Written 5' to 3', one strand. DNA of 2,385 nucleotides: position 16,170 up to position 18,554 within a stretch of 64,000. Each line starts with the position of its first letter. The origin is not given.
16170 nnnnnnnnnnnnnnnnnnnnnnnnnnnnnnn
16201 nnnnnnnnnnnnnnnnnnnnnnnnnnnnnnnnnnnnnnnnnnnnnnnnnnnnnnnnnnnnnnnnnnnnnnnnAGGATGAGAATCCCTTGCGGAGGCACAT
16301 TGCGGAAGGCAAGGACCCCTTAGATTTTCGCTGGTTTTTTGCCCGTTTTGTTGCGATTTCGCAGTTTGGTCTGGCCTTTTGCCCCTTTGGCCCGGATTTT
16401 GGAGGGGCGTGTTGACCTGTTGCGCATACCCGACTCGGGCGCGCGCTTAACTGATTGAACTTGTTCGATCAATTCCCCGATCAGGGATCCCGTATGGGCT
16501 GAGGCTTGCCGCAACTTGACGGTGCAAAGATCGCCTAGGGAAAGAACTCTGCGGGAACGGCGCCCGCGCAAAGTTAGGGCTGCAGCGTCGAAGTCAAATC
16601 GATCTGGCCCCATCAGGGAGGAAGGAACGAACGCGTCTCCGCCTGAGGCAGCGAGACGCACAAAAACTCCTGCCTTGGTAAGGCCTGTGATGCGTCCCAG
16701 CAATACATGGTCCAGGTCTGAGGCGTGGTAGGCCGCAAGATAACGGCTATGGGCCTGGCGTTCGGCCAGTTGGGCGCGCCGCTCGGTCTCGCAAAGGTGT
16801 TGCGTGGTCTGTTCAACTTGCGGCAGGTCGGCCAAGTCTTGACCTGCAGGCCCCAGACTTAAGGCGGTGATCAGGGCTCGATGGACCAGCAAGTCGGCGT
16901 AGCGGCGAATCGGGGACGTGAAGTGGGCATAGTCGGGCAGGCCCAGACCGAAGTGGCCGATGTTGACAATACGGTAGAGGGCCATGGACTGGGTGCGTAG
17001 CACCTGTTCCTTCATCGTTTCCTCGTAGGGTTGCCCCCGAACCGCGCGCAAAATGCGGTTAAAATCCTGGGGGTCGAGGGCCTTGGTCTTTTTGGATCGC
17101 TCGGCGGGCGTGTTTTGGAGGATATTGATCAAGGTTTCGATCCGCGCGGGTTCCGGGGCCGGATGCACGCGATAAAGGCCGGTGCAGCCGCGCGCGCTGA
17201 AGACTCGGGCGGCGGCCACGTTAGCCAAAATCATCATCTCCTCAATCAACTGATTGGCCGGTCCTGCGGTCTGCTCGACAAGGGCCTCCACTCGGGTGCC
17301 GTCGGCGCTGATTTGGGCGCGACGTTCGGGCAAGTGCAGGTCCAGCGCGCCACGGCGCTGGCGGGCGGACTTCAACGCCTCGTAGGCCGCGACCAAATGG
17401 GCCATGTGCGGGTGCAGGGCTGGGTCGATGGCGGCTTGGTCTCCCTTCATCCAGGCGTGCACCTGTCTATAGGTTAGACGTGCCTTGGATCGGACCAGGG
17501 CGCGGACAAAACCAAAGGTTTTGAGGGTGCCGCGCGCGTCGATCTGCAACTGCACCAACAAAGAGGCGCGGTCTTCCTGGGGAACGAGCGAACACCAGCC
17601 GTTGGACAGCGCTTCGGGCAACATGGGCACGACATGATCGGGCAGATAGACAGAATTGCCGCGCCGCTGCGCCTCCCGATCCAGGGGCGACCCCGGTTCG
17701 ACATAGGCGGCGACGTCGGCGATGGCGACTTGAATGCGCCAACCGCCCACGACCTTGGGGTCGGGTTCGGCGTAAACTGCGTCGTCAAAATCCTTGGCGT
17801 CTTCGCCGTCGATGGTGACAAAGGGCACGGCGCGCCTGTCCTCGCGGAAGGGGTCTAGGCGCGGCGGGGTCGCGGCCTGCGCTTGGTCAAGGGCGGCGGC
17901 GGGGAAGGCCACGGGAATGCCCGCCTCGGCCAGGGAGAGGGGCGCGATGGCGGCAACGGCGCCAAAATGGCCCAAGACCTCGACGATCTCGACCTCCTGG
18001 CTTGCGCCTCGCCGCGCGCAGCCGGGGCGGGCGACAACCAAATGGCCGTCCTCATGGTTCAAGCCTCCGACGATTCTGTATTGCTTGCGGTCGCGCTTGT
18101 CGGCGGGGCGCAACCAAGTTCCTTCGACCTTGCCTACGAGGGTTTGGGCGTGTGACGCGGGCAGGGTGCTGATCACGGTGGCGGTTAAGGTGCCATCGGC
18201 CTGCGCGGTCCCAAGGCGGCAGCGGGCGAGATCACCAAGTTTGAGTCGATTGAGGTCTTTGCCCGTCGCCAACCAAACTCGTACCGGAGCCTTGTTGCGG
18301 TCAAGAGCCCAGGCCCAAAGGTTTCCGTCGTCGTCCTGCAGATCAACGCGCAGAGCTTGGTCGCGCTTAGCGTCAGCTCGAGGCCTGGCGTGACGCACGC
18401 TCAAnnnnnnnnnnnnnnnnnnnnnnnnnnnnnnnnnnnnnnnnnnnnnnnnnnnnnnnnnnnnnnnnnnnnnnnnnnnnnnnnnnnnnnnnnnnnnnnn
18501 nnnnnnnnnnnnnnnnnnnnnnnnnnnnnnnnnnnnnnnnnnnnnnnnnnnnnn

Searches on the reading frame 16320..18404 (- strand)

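Call 42: search_protein_families(library=pfam, proteins=[window:16320-18404:-], max_evalue=0.0001)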
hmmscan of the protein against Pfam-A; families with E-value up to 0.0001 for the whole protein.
window:16320-18404:- (694 aa): 1 family
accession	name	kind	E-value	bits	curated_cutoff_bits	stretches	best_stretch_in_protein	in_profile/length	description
PF00773.25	RNB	-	6.6e-100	335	29.3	1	187-515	1-324/326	RNB domain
